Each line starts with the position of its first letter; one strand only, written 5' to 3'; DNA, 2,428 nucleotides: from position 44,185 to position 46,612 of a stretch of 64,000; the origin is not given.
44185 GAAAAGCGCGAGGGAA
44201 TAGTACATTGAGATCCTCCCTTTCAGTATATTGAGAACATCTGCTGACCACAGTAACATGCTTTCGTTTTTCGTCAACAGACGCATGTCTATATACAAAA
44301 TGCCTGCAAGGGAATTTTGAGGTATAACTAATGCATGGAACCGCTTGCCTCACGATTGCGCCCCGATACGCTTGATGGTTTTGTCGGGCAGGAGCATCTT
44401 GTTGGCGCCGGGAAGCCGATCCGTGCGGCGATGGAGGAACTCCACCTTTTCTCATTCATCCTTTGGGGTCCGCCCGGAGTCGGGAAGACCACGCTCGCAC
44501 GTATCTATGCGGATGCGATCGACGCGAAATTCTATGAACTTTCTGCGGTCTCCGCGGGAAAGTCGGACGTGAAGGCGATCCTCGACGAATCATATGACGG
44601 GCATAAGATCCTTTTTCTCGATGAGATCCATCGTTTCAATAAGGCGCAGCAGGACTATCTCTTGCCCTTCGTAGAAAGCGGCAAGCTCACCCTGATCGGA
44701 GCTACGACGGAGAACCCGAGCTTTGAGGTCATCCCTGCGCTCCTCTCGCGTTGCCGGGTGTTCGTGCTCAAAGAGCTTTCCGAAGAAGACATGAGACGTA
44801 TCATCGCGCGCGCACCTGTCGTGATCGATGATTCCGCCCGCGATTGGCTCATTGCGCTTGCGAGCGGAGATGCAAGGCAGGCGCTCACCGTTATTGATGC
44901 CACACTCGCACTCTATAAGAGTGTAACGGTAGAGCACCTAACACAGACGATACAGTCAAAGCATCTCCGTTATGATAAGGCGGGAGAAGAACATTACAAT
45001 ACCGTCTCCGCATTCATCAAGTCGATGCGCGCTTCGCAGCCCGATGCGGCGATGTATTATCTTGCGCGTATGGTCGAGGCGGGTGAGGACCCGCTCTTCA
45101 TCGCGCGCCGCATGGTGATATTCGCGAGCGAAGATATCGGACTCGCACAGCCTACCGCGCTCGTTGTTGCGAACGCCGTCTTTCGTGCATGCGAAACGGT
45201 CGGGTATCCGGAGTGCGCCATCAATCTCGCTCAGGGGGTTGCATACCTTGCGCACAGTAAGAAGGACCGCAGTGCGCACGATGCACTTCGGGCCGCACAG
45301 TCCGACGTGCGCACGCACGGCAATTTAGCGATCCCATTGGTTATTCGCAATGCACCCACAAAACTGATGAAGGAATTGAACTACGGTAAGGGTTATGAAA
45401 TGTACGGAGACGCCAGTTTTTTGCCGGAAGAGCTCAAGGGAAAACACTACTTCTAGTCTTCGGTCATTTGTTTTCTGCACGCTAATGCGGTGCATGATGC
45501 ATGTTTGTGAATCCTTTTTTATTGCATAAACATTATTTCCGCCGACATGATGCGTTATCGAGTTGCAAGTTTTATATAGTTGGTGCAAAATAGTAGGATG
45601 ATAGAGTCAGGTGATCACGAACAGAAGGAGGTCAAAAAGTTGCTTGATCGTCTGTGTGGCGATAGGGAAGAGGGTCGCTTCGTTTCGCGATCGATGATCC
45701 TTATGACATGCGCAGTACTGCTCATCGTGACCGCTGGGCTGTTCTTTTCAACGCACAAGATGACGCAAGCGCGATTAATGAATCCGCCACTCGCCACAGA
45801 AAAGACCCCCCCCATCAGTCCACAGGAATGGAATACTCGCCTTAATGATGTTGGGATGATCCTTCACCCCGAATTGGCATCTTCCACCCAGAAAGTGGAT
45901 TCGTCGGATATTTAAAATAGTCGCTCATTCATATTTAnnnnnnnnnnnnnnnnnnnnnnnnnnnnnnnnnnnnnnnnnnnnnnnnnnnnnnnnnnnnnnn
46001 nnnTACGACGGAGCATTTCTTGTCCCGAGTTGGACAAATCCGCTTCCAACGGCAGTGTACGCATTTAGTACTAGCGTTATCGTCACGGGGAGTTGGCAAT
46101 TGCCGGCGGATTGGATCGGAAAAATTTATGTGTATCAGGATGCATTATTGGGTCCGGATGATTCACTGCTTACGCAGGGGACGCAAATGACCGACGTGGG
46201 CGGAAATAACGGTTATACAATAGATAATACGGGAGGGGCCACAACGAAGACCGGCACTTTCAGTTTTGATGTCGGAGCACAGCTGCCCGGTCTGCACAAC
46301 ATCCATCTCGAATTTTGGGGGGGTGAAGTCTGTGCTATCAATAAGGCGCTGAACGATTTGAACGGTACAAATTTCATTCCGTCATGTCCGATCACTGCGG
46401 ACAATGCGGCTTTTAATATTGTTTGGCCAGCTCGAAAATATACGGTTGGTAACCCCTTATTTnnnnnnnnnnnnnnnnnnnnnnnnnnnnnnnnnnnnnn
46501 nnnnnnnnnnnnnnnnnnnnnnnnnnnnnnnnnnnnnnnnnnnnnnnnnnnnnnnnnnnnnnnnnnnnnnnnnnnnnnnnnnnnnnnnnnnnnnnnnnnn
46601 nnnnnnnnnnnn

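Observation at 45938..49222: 1094-aa secreted protein built from about 8 tandem Ig-like repeats, each with a conserved Cys pair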

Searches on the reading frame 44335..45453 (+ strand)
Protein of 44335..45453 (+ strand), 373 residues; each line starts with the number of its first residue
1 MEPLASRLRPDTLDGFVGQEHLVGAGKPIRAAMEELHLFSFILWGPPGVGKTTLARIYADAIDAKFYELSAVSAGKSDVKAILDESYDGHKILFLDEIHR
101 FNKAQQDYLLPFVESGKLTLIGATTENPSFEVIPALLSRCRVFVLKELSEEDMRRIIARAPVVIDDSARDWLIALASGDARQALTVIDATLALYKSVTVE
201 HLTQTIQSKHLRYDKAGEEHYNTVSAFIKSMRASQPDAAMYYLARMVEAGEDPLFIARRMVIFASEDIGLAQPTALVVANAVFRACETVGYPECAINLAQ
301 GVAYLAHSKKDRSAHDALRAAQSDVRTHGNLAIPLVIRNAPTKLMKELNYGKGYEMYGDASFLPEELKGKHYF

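Call 14: search_protein_families(library=pfam, proteins=[window:44335-45453:+], max_evalue=0.001)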
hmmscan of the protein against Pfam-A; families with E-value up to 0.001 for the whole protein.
window:44335-45453:+ (373 aa): 13 families
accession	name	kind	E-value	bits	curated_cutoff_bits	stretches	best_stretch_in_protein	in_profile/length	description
PF12002.13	MgsA_C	-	5.5e-49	166.7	27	1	234-372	2-147/167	MgsA AAA+ ATPase C terminal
PF16193.11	AAA_assoc_2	-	7.6e-22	77.8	34.3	1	161-232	4-81/81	AAA C-terminal domain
PF00004.35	AAA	-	3.9e-17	63.4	21.2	1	42-145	2-128/131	ATPase family associated with various cellular activities (AAA)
PF05496.18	RuvB_N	-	1.4e-16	61.1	27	1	8-121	1-116/159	Holliday junction DNA helicase RuvB P-loop domain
PF07728.20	AAA_5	-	3.5e-08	34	22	1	41-125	2-102/139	AAA domain (dynein-related subfamily)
PF00158.32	Sigma54_activat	-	1.4e-05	25.3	20.2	0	92-133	96-138/168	Sigma-54 interaction domain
PF13173.12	AAA_14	-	2.8e-05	24.6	27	1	42-116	6-88/129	AAA domain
PF13401.12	AAA_22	-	6.4e-05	23.7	27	0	42-67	9-37/130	AAA domain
PF00910.28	RNA_helicase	-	8.1e-05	23.5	21.5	1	42-126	2-88/105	RNA helicase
PF07724.20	AAA_2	-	0.00016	22.2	27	0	38-119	3-105/166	AAA domain (Cdc48 subfamily)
PF01078.27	Mg_chelatase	-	0.00018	21.4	20.3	0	40-57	24-41/207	Magnesium chelatase, subunit ChlI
PF13191.12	AAA_16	-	0.00026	22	32.6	0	40-65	26-51/167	AAA ATPase domain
PF20720.3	nSTAND3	-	0.0003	20.9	27.2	1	42-98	21-74/155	Novel STAND NTPase 3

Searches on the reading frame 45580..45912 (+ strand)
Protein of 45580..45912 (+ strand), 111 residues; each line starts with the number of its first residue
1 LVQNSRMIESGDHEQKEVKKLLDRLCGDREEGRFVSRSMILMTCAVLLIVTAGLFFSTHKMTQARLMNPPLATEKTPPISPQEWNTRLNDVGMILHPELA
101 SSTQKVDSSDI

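Call 14: search_protein_families(library=pfam, proteins=[window:45580-45912:+], max_evalue=0.001)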
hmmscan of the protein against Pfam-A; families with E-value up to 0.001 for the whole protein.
window:45580-45912:+ (111 aa): 0 families

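Call 35: find_homologous_proteins(query=A3, max_evalue=0.001)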
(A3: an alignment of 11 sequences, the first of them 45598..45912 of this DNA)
Query A3 (11 sequences) (105 aa, profile of the alignment): 25 proteins with E <= 0.001 among 1871 candidates.
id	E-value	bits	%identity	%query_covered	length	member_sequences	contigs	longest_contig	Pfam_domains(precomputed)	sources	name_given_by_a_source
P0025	5.1e-31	124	38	56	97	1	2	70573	-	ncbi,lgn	-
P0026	1.2e-30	123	100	100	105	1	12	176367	-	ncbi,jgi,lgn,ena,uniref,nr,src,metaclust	ncbi:MAG: hypothetical protein A2845_01720 [Candidatus Lloydbacteria bacterium RIFCSPHIGHO2_01_FULL_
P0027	1.7e-29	120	26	82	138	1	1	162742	-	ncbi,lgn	-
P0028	2.5e-28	116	28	92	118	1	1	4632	-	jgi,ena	-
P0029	6.6e-27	111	21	85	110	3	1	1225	-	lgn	-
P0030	7.2e-26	108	31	84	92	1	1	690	-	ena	-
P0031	2.0e-25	106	29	89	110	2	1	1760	-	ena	-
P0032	1.6e-24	104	27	84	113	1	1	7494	-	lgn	-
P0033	3.8e-24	102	69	93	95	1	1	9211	-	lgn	-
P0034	1.1e-23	101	26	59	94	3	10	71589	-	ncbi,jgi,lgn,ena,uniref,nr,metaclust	ncbi:MAG: hypothetical protein A2494_00040 [Candidatus Lloydbacteria bacterium RIFOXYC12_FULL_46_25]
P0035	1.2e-23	101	34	48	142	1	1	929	-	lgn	-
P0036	1.7e-21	94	27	80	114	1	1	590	-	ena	-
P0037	5.7e-21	92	24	59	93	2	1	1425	-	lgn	-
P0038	4.3e-20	89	27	84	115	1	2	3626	-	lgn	-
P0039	1.8e-19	87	27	71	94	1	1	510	-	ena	-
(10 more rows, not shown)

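Call 44: find_encoding_contigs(protein=P0025, flank=7000, max_places=2)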
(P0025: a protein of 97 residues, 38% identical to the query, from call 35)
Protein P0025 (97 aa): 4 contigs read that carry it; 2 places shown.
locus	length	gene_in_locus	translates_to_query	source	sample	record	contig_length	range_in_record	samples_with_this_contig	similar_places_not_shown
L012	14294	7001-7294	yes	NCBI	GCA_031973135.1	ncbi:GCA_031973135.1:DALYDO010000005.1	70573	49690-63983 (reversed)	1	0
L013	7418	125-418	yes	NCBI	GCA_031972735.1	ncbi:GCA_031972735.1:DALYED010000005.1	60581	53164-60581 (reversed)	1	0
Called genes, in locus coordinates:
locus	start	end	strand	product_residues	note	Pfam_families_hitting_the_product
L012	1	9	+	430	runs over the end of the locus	PF13385:Laminin_G_3, PF01471:PG_binding_1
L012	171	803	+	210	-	PF01386:Ribosomal_L25p, PF14693:Ribosomal_TL5_C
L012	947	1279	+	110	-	-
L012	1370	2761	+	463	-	PF13406:SLT_2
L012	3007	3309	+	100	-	-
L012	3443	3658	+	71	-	PF01197:Ribosomal_L31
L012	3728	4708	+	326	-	PF03462:PCRF, PF00472:RF-1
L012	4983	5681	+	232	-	PF00318:Ribosomal_S2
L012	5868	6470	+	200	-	PF00889:EF_TS, PF25025:EF-Ts_N (weak)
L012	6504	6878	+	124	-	-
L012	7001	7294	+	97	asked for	-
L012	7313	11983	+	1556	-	-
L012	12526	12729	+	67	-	-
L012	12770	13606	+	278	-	PF01409:tRNA-synt_2d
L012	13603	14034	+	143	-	PF01230:HIT (weak)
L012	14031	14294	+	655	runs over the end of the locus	PF03483:B3_4, PF03484:B5, PF17759:tRNA_synthFbeta, PF03147:FDX-ACB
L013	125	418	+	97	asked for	-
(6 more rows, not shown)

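Call 45: find_encoding_contigs(protein=P0032, flank=7000, max_places=2)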
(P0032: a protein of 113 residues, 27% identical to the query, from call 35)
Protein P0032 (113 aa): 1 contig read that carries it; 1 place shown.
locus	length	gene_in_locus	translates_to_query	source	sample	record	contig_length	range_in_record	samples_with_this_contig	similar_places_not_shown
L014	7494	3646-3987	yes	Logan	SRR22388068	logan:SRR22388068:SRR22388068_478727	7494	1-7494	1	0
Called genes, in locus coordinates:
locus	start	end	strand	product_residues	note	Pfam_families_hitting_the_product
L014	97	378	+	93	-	-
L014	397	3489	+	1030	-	PF22065:Cep192_D7 (faint), PF22073:Cep192_D4 (faint), PF22544:HYDIN_VesB_CFA65-like_Ig (faint), PF24507:Ig_CFAP65_4th (faint), PF15780:ASH (weak)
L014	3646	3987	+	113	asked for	-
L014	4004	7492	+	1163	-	?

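Call 62: search_protein_representatives(alignment_id=A5)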
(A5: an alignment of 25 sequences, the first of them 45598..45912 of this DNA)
Query: 25 sequences, 101 profile positions. Proteins with E-value up to 0.001 (for the whole library): 72; up to 1e-10: 45; up to 1e-30: 1. The best 72 are listed.
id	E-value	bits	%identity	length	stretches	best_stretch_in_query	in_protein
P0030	9.1e-33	128.2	-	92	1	9-97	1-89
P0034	1.4e-30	121.2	-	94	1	9-96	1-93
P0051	7.7e-30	118.8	-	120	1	1-96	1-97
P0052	2.7e-29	117.0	-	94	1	9-96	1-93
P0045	4.4e-29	116.4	-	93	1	9-95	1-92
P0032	9.0e-29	115.4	-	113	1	1-98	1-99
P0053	1.4e-28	114.8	-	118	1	1-97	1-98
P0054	6.2e-28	112.7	-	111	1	1-97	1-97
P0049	1.1e-26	108.7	-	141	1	1-98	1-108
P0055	3.2e-26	107.2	-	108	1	1-96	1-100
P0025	3.4e-26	107.1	-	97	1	1-97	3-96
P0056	1.0e-25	105.6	-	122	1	3-97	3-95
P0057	3.8e-24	100.5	-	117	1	3-96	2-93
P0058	1.2e-22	95.8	-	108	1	1-95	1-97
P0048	2.1e-22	94.9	-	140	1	1-99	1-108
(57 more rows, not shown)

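Call 67: search_protein_families(library=pfam, alignment_id=A5, max_evalue=1)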
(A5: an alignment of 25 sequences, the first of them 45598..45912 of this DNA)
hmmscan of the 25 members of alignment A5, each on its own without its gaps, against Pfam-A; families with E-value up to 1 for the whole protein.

A. member 1, window:45598-45912:+ (105 aa): 1 family
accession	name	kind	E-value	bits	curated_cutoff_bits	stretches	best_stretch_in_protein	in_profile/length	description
PF19919.4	bpX3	-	0.14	12.2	27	1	64-93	86-115/174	MoxR-vWA-beta-propeller ternary system domain bpX3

B. families by the number of members that match (of 25 scanned): 20 families
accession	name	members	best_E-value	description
PF06024.17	Orf78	3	0.068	Orf78 (ac78)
PF17561.7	TssO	2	0.022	Type VI secretion system, TssO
PF06143.16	Baculo_11_kDa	2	0.052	Baculovirus 11 kDa family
PF14030.11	DUF4245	2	0.14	Protein of unknown function (DUF4245)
PF11807.13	UstYa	2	0.2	Mycotoxin biosynthesis protein UstYa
PF06480.20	FtsH_ext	2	0.22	FtsH Extracellular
PF05251.17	Ost5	1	0.0043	Oligosaccharyltransferase subunit 5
PF13631.11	Cytochrom_B_N_2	1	0.013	Cytochrome b(N-terminal)/b6/petB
PF06679.17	DUF1180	1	0.017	Membrane protein FAM174-like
PF16069.10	DUF4811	1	0.043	Domain of unknown function (DUF4811)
PF08395.17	7tm_7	1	0.053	7tm Chemosensory receptor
PF03112.19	DUF244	1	0.065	Uncharacterized protein family (ORF7) DUF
PF07782.18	DC_STAMP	1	0.075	DC-STAMP-like protein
PF15706.10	TMEM132_C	1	0.11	TMEM132 C-terminal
PF17280.7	DUF5345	1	0.12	Family of unknown function (DUF5345)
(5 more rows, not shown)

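Call 68: search_solved_structures(query=A5, max_evalue=10)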
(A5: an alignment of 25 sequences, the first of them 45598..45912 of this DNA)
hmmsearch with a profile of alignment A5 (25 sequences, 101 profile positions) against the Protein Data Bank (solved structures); distinct sequences matched with E-value up to 10: 4.
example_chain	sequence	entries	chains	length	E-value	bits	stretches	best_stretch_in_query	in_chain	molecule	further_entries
4clv_A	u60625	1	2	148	0.9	12.6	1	32-84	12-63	NICKEL-COBALT-CADMIUM RESISTANCE PROTEIN NCCX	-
7qhm_E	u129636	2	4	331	1.8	11.6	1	37-76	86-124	Cytochrome c oxidase subunit 2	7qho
7q21_G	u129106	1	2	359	2.1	11.4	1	37-76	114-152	Cytochrome c oxidase subunit 2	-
4yuu_T1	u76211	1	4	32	2.9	11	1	33-55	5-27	Photosystem II reaction center protein T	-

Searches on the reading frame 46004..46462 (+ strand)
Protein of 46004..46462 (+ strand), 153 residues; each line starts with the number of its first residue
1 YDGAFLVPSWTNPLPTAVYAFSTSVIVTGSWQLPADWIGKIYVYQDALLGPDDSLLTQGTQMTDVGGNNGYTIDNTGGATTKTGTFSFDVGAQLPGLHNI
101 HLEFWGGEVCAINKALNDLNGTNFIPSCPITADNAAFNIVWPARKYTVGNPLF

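Call 48: predict_structure(alignment_id=A4)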
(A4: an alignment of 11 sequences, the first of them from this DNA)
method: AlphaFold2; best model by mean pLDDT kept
length: 153 residues; sequences in the alignment: 11
mean_pLDDT: 91.1   pTM: 0.83
mean pLDDT of the five models: 91.1, 89.4, 89.1, 88.9, 88.2
residues with pLDDT >= 90: 122; 70-90: 26; 50-70: 5; < 50: 0
segments of 3 or more residues with pLDDT < 50: none
pLDDT, mean of each block of 10 residues (from residue 1): 83 84 91 94 95 90 94 94 96 92 94 94 94 91 89 60
secondary structure, 60 per line:
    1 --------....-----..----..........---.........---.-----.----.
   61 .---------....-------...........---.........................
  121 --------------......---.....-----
elements in order: E9-12 E24-33 E37-45 E71-74 E82-92 E96-108 H109-120 E135-140 E144-148
